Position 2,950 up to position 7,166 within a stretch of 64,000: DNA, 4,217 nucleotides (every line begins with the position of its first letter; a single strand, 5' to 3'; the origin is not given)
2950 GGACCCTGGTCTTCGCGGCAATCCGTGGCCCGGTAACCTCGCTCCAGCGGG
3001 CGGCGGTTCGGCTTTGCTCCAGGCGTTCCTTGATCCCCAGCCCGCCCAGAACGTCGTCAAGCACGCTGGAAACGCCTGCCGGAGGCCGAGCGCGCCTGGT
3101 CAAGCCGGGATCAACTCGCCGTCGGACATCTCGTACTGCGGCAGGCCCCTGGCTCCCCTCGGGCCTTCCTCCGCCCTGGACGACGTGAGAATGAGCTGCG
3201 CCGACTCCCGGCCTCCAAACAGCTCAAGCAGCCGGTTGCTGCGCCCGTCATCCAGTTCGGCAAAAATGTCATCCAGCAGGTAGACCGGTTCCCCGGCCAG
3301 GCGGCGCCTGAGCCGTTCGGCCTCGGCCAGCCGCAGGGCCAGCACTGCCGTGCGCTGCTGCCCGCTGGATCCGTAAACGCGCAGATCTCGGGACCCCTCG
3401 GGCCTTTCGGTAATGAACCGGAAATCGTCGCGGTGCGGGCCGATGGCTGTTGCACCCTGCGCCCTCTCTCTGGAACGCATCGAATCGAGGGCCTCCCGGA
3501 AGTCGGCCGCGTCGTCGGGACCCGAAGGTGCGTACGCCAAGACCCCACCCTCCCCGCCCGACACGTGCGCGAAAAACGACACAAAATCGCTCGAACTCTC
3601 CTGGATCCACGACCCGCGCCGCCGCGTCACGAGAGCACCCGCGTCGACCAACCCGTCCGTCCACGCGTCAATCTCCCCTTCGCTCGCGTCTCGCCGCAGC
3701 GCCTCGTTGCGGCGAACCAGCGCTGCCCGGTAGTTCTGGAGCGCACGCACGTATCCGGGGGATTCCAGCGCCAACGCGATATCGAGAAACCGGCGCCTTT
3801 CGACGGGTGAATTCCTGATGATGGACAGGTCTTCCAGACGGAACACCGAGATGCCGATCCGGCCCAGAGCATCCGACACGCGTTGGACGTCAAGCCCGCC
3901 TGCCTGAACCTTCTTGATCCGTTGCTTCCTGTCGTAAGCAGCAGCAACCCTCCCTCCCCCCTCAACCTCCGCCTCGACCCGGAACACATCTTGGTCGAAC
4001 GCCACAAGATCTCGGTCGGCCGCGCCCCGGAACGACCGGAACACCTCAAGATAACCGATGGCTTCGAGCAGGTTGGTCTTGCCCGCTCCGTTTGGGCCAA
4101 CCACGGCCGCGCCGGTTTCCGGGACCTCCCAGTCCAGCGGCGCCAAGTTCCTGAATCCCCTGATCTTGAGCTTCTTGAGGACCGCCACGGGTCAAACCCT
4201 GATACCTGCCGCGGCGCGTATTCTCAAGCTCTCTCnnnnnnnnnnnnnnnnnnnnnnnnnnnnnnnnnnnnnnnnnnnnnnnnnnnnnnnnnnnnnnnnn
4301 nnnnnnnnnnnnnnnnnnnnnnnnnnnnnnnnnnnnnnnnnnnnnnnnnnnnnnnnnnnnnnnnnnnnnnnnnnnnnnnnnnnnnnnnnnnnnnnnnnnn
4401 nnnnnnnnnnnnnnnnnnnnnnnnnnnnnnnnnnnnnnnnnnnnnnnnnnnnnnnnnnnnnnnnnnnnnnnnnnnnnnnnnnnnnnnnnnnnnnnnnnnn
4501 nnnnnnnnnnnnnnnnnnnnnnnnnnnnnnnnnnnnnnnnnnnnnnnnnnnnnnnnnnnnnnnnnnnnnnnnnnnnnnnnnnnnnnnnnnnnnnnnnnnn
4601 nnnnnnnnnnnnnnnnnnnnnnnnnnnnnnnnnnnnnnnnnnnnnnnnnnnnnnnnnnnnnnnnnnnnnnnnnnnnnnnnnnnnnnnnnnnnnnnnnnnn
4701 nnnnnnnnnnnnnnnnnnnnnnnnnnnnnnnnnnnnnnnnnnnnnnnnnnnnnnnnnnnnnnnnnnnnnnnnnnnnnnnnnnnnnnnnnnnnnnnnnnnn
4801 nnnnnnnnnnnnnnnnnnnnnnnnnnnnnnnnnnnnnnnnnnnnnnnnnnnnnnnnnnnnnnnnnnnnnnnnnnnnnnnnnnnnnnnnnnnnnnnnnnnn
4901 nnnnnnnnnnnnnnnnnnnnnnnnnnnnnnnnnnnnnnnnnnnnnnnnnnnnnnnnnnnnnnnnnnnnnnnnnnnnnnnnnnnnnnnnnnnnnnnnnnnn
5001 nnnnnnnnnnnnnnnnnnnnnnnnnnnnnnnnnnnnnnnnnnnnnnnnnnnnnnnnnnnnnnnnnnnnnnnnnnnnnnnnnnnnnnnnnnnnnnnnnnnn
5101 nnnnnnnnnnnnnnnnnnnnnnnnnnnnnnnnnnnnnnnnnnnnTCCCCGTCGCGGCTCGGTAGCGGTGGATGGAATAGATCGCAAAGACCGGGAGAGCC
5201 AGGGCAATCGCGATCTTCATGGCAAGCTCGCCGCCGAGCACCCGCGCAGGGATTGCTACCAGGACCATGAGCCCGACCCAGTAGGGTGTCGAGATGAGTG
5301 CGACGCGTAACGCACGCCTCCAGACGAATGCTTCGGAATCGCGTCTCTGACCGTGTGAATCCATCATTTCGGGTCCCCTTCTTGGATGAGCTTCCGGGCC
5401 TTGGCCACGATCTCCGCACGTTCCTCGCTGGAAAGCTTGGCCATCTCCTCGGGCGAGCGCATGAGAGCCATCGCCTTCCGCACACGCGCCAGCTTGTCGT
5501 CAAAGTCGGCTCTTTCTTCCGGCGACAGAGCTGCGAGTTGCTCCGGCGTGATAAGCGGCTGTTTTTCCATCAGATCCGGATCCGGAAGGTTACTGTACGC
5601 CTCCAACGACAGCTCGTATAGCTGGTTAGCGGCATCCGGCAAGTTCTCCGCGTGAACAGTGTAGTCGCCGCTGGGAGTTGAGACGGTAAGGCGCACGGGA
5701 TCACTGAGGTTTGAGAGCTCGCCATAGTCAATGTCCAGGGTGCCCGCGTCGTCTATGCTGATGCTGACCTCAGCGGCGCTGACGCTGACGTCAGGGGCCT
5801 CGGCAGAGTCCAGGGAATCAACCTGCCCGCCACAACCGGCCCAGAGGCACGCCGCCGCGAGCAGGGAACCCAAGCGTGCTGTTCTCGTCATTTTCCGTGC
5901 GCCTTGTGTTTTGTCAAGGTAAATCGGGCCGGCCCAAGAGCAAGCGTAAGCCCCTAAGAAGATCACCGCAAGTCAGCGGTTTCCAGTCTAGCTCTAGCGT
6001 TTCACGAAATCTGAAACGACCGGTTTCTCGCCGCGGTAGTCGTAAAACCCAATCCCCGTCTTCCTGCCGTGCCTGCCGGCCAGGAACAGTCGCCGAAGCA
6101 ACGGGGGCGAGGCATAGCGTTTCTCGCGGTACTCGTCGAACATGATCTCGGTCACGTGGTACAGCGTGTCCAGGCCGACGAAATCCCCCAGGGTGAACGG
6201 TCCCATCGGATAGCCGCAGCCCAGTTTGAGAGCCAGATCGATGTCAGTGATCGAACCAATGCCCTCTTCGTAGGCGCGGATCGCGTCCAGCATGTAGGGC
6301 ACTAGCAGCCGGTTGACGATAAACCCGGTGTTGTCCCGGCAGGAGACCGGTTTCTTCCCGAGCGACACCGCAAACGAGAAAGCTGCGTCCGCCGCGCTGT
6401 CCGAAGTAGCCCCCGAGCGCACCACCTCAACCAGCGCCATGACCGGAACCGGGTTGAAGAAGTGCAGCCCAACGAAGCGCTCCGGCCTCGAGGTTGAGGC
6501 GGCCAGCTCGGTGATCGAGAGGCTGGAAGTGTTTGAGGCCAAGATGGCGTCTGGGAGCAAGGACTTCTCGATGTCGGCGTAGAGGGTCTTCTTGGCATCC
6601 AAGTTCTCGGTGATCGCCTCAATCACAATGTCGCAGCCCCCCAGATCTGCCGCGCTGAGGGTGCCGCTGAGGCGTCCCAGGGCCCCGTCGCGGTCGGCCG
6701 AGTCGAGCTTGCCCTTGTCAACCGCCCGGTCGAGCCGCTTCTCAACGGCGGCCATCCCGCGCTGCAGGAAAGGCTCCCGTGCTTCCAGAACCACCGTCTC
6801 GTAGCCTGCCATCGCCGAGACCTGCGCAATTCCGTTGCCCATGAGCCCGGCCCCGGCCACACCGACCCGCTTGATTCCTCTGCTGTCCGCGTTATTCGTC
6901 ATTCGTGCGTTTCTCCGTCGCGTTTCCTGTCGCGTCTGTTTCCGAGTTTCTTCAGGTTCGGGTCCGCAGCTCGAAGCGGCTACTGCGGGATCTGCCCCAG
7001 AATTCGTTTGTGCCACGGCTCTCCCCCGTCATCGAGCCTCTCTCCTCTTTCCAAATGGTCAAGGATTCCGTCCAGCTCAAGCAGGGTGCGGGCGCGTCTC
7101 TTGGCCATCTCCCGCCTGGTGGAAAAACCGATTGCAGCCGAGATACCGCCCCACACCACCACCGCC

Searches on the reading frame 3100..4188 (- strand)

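Call 19: search_protein_families(library=pfam, proteins=[window:3100-4188:-], max_evalue=0.001)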
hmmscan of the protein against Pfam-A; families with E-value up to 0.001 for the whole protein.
window:3100-4188:- (362 aa): 4 families
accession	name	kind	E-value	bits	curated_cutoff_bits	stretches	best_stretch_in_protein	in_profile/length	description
PF02463.25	SMC_N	-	4.2e-19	69.3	40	1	4-340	2-200/220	RecF/RecN/SMC N terminal domain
PF13304.12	AAA_21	-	1.6e-10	42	27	1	28-53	3-26/304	AAA domain, putative AbiEii toxin, Type IV TA system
PF13476.12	AAA_23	-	4.2e-05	24.7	27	1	6-84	1-74/201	AAA domain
PF13175.12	AAA_15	-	8.2e-05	22.8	32.1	1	4-46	3-45/374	AAA ATPase domain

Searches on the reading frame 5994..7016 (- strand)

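Call 19: search_protein_families(library=pfam, proteins=[window:5994-7016:-], max_evalue=0.001)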
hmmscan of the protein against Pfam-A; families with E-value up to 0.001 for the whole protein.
window:5994-7016:- (340 aa): 2 families
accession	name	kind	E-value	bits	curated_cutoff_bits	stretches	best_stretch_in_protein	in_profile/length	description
PF02737.24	3HCDH_N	-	3.1e-60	203.6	22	1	51-228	2-179/180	3-hydroxyacyl-CoA dehydrogenase, NAD binding domain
PF00725.27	3HCDH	-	3.6e-35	120.8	22.1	1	231-327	1-97/97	3-hydroxyacyl-CoA dehydrogenase, C-terminal domain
